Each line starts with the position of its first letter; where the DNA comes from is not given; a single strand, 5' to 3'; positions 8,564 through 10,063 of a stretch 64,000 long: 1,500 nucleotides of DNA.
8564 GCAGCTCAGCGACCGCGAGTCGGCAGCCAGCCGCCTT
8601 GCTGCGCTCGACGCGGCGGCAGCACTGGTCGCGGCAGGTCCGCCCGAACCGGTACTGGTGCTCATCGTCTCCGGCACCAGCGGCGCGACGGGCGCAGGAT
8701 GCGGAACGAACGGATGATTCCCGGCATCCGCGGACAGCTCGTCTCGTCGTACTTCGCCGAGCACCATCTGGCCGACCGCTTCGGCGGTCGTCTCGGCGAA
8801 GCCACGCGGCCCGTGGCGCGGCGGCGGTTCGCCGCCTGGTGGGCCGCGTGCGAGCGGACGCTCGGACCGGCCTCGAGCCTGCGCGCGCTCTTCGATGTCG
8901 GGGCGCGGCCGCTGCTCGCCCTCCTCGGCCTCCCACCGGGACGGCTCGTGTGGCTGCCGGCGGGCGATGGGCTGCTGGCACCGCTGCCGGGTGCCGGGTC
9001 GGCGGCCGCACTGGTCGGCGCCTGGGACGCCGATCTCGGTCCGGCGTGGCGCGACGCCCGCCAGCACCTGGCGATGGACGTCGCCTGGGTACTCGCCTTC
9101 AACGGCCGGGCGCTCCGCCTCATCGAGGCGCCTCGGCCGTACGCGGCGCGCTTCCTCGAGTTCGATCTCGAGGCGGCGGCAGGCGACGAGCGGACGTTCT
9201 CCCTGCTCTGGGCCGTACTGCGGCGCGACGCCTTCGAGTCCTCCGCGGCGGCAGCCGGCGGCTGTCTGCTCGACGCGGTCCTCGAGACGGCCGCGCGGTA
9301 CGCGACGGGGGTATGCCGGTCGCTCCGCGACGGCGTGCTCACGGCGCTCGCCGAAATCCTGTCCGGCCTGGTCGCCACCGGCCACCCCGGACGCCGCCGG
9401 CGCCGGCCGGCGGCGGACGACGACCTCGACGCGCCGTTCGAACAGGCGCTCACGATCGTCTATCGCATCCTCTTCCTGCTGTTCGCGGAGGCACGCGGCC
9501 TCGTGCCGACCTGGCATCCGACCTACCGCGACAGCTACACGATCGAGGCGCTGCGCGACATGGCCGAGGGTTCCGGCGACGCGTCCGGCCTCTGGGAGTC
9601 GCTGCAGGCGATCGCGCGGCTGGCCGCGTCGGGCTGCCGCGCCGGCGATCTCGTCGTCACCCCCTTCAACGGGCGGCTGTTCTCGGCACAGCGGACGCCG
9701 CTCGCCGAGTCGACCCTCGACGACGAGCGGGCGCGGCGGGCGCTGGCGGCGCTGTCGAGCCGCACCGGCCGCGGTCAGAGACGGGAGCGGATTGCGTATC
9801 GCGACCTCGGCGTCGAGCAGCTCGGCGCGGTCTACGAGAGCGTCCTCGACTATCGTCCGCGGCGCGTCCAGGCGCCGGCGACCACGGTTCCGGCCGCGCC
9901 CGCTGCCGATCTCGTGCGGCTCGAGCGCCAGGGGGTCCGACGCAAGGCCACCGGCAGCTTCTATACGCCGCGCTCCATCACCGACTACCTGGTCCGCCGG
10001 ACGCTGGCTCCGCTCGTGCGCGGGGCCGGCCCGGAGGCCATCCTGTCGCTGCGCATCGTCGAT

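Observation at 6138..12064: Translationally coupled SNF2 helicase and type IIG/PglX-like m6A methyltransferase with no recognisable nuclease or partner genes (minimal DISARM-like or split type-ISP-like module?)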

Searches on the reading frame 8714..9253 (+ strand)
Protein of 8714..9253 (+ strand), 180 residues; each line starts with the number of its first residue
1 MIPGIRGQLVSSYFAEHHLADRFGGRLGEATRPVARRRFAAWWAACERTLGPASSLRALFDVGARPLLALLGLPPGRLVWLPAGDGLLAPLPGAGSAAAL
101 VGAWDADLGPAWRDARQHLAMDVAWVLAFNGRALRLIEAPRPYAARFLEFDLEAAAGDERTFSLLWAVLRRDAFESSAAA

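Call 65: search_solved_structures(query=A3, max_evalue=10, show_alignments=3)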
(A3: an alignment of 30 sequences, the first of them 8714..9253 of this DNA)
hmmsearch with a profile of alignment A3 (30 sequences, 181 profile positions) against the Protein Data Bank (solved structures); distinct sequences matched with E-value up to 10: 4.
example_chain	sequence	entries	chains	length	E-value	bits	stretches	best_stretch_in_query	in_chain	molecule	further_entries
4rv1_A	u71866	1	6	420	0.0049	19.6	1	25-99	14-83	Engineered Protein OR497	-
4hxt_A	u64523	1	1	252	0.0075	18.9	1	25-99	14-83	De Novo Protein OR329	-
7vps_A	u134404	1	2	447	0.53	12.9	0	36-92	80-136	Importin subunit alpha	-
7vpt_A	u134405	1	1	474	0.66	12.6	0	36-92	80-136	C. glabrata importin alpha ARM domain - Upc2 NLS fusion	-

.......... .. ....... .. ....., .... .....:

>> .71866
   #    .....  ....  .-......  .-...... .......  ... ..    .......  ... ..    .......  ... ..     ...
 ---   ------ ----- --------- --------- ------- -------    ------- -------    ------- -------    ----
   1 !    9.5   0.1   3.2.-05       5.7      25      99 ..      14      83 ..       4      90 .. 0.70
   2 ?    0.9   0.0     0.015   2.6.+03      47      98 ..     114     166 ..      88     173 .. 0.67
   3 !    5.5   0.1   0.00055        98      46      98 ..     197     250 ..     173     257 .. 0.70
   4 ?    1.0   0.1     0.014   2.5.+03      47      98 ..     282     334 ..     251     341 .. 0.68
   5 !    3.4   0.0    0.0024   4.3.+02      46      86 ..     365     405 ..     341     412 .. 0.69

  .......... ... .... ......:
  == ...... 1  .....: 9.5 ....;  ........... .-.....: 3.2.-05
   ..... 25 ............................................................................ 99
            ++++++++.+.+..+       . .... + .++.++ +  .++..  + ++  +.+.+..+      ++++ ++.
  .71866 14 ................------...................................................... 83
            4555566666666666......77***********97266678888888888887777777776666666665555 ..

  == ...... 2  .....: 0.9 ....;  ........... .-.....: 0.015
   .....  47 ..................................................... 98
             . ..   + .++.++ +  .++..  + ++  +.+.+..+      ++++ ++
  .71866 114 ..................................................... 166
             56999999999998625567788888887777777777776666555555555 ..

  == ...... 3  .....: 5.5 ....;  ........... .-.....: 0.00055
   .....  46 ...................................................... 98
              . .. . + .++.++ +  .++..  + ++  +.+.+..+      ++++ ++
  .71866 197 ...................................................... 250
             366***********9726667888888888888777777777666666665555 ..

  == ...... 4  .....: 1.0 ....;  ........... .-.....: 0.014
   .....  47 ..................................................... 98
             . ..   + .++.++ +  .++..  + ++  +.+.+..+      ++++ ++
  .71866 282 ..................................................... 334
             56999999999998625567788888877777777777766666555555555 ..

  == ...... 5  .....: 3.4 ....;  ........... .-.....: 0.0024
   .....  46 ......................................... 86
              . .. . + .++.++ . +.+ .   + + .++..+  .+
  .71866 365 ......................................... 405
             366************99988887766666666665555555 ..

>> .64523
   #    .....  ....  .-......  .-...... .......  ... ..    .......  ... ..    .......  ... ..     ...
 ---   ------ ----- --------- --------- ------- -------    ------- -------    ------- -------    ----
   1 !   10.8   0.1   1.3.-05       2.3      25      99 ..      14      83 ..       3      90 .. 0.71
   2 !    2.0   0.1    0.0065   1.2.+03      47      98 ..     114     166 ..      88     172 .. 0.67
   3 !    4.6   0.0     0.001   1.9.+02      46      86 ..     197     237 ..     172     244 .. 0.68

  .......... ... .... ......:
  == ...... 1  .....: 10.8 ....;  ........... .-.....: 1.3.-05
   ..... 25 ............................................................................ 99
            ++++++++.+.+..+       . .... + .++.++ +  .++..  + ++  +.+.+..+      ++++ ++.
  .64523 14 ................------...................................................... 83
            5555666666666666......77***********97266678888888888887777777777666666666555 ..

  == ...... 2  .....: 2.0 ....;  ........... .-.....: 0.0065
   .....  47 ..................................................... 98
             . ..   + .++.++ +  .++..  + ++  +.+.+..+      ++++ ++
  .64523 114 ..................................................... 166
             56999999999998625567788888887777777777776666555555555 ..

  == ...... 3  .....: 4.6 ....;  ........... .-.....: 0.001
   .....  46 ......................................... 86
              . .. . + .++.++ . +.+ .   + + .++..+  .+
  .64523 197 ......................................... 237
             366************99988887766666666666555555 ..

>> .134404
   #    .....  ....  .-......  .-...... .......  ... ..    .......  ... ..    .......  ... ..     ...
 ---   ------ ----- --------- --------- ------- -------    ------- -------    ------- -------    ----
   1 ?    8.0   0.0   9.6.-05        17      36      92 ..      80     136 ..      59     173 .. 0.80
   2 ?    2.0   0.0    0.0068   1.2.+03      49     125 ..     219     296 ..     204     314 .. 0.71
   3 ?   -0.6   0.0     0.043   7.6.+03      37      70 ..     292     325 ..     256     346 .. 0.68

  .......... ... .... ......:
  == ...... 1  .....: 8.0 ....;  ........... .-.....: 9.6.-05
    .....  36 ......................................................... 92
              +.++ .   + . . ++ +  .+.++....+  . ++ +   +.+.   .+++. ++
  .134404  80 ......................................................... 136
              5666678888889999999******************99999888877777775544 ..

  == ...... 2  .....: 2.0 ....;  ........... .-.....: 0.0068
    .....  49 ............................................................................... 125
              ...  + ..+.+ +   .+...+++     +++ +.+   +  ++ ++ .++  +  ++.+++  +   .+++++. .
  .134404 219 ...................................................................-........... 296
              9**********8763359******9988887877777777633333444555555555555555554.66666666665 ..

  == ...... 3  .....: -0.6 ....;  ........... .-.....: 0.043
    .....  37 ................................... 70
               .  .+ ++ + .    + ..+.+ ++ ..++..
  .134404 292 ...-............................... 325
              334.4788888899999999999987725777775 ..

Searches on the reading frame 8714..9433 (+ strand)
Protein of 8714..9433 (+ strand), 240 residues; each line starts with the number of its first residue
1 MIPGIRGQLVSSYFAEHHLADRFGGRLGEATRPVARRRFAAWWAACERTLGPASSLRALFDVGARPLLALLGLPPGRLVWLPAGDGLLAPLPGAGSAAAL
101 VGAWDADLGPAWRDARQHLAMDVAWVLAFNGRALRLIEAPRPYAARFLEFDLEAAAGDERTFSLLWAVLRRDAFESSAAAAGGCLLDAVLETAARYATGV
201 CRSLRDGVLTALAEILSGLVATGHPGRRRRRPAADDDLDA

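Call 60: search_protein_representatives(protein=window:8714-9433:+)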
Query: 240 residues. Proteins with E-value up to 0.001 (for the whole library): 469; up to 1e-10: 229; up to 1e-30: 23. The best 150 are listed.
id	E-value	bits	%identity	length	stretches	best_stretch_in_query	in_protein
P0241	2.5e-43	164.8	43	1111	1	1-233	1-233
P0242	4.9e-41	157.3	48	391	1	1-224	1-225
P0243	1.0e-40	156.3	44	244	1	2-213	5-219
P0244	2.1e-40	155.3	43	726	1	1-238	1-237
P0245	1.1e-36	143.0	42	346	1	1-227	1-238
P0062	3.4e-36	141.5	42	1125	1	1-234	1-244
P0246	3.6e-36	141.4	48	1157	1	4-224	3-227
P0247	5.7e-36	140.7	46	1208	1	1-222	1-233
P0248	6.1e-36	140.6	43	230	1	1-229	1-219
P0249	1.1e-35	139.9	44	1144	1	4-234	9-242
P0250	2.0e-35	138.9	44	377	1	1-228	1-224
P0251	5.7e-35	137.5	42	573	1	1-235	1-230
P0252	1.1e-34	136.5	41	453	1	3-233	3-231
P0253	2.8e-34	135.2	42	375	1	5-222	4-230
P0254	5.4e-34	134.3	43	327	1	1-233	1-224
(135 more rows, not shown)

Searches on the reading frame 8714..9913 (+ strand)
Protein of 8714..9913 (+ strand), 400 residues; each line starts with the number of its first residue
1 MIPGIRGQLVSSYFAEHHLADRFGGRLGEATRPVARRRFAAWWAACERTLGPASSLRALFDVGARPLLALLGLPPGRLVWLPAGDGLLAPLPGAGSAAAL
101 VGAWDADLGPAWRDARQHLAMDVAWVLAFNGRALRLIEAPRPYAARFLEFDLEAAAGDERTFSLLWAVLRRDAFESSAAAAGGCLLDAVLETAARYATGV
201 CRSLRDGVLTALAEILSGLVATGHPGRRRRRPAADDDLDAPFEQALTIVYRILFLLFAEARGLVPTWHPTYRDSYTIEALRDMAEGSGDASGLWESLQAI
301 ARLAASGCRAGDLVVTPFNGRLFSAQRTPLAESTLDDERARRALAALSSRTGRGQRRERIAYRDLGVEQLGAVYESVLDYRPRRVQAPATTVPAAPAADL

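Call 37: search_protein_families(library=pfam, proteins=[window:8714-9913:+], max_evalue=10)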
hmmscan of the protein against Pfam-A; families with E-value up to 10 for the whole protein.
window:8714-9913:+ (400 aa): 2 families
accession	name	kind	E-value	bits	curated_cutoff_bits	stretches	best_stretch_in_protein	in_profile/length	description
PF20465.4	MmeI_hel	-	0.1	13.8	27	1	249-323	7-75/75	MmeI, helicase spacer domain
PF04961.17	FTCD_C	-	0.74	9.9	24.5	1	89-108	13-32/182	Formiminotransferase-cyclodeaminase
